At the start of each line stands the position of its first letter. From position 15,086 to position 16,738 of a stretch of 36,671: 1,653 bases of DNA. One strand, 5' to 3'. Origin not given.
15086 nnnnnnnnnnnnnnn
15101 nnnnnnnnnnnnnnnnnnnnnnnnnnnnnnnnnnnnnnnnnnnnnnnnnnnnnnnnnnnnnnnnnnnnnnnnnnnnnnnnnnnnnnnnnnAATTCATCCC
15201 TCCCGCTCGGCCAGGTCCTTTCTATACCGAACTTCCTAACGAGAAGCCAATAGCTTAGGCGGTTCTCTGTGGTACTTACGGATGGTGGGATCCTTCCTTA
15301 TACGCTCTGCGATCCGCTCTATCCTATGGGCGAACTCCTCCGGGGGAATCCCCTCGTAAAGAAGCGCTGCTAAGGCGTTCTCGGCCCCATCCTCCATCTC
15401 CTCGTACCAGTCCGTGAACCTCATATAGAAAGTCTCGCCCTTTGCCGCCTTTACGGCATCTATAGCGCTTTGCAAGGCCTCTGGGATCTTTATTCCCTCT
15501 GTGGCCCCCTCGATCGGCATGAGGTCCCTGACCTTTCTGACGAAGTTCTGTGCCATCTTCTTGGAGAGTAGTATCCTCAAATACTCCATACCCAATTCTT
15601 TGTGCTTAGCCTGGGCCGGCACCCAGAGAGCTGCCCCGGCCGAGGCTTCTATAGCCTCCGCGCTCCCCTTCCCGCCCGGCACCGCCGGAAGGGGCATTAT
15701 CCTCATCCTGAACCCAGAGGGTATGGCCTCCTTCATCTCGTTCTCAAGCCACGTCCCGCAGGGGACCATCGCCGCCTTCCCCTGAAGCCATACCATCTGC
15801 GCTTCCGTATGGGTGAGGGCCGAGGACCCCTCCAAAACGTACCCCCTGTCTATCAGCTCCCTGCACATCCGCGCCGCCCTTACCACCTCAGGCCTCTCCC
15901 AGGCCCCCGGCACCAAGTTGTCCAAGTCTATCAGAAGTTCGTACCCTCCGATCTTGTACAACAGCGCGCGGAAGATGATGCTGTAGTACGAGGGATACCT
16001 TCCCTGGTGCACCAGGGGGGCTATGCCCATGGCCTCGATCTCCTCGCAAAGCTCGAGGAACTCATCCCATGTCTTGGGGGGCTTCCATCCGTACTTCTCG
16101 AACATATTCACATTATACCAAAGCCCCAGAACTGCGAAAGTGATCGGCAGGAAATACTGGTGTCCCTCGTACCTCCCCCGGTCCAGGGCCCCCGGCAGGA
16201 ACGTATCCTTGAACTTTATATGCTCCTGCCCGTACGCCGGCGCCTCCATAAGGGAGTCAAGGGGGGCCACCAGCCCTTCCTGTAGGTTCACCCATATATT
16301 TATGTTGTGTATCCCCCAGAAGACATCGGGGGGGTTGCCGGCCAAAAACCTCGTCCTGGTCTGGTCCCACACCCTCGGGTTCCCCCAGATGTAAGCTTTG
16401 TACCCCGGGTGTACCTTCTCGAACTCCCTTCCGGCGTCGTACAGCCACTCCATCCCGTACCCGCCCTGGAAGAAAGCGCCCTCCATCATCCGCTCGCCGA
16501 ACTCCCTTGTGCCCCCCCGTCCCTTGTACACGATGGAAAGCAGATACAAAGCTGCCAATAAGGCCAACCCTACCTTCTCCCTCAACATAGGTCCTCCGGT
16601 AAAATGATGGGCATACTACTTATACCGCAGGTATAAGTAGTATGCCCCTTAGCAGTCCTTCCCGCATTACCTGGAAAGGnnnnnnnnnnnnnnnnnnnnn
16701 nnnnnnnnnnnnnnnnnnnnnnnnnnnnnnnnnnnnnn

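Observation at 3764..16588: Ten-gene, translationally coupled operon with an unusual enzyme set behind a sugar ABC importer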

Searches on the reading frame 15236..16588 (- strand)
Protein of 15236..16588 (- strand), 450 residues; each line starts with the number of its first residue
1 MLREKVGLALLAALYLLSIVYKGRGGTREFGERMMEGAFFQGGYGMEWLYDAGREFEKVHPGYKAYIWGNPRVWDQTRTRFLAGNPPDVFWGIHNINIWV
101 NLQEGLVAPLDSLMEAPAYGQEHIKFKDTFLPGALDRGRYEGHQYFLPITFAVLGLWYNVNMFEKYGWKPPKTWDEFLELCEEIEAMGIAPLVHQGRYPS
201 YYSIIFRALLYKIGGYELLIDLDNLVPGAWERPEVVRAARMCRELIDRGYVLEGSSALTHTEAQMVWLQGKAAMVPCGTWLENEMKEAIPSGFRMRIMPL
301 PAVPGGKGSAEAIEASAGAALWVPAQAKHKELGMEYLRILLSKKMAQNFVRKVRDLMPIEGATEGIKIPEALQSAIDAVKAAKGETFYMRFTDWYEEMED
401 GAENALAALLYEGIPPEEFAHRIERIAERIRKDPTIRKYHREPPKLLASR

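Call 8: search_protein_families(library=pfam, proteins=[window:15236-16588:-], max_evalue=0.01)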
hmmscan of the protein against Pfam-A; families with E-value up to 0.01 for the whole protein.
window:15236-16588:- (450 aa): 2 families
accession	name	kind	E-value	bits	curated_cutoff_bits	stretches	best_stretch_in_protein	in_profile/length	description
PF01547.30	SBP_bac_1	-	3.8e-27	96.5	26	1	52-346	13-306/307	Bacterial extracellular solute-binding protein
PF13416.11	SBP_bac_8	-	1.7e-21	77.7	27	1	71-351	22-254/279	Bacterial extracellular solute-binding protein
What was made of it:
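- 15236..16588 (-): CUT1 solute-binding protein, NgcE-like (450 aa). SBP_bac_1 at 96.5 bits (call 8).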

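Call 9: search_protein_families(library=ncbifam, proteins=[window:15236-16588:-], max_evalue=0.01)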
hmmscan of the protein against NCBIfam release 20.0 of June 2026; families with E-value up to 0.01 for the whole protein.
window:15236-16588:- (450 aa): 3 families
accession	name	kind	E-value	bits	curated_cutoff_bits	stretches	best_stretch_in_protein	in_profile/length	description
TIGR03851.1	chitin_NgcE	equivalog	1.1e-113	380.6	399.65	1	35-439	42-450/450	N-acetylglucosamine/diacetylchitobiose ABC transporter substrate-binding protein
TIGR03850.1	bind_CPR_0540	equivalog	3e-48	164.5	299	1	12-367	13-371/437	carbohydrate ABC transporter substrate-binding protein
NF007011.0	PRK09474.1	equivalog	3.5e-09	36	291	1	41-344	38-313/396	maltose/maltodextrin ABC transporter substrate-binding protein MalE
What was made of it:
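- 15236..16588 (-): TIGR03851 chitin_NgcE at 380.6 bits, cut-off 399.65 (call 9).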

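Call 85: search_solved_structures(query=window:15236-16588:-, max_evalue=0.00001)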
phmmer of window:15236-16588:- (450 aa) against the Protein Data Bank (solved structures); distinct sequences matched with E-value up to 0.00001: 410 (the best 60 are shown).
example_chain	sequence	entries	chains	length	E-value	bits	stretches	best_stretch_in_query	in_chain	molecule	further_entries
9h0n_A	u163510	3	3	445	8.1e-40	140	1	13-368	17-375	Extracellular solute-binding protein, family 1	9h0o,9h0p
3vxb_A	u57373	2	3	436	6.3e-18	67.8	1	78-345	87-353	Putative sugar-binding lipoprotein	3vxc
4g68_B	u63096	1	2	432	3.3e-16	62.2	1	126-344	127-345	ABC transporter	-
4g68_A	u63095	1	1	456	3.8e-16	61.9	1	126-344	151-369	ABC transporter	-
4zs9_A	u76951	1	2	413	1.1e-15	60.4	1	38-373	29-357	Sugar binding protein of ABC transporter system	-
4zza_A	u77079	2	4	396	1.4e-15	60.1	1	39-373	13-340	Sugar binding protein of ABC transporter system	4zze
7ehp_A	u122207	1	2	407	3.7e-15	58.7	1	48-358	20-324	chitin oligosaccahride binding protein NagB1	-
2hq0_A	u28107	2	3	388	4.2e-14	55.2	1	49-351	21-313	Sugar ABC transporter, sugar-binding protein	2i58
2heu_A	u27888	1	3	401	4.6e-14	55.1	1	49-350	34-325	Sugar ABC transporter, sugar-binding protein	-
6pql_A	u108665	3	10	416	4.6e-14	55.1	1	48-350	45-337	ABC transporter sugar-binding protein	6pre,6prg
2hfb_A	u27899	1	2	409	4.8e-14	55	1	48-351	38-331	Sugar ABC transporter, sugar-binding protein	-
4r9f_A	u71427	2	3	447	3.7e-13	52.1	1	81-428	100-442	MBP1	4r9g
8jbg_B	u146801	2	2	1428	4.1e-13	51.9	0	32-202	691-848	Neuromedin-K receptor (NK3R-pFastbac1) | NK3R-pFastbac1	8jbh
9vus_A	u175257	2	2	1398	4.5e-13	51.8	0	37-202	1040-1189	Soluble cytochrome b562,2-oxoglutarate receptor 1,Soluble cytochrome b562,2-oxoglutarate r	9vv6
5dvf_A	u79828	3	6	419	4.5e-12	48.5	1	76-310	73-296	Binding protein component of ABC sugar transporter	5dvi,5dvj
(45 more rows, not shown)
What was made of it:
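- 15236..16588 (-): Best PDB match is 9h0n, E = 8e-40 (call 85).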
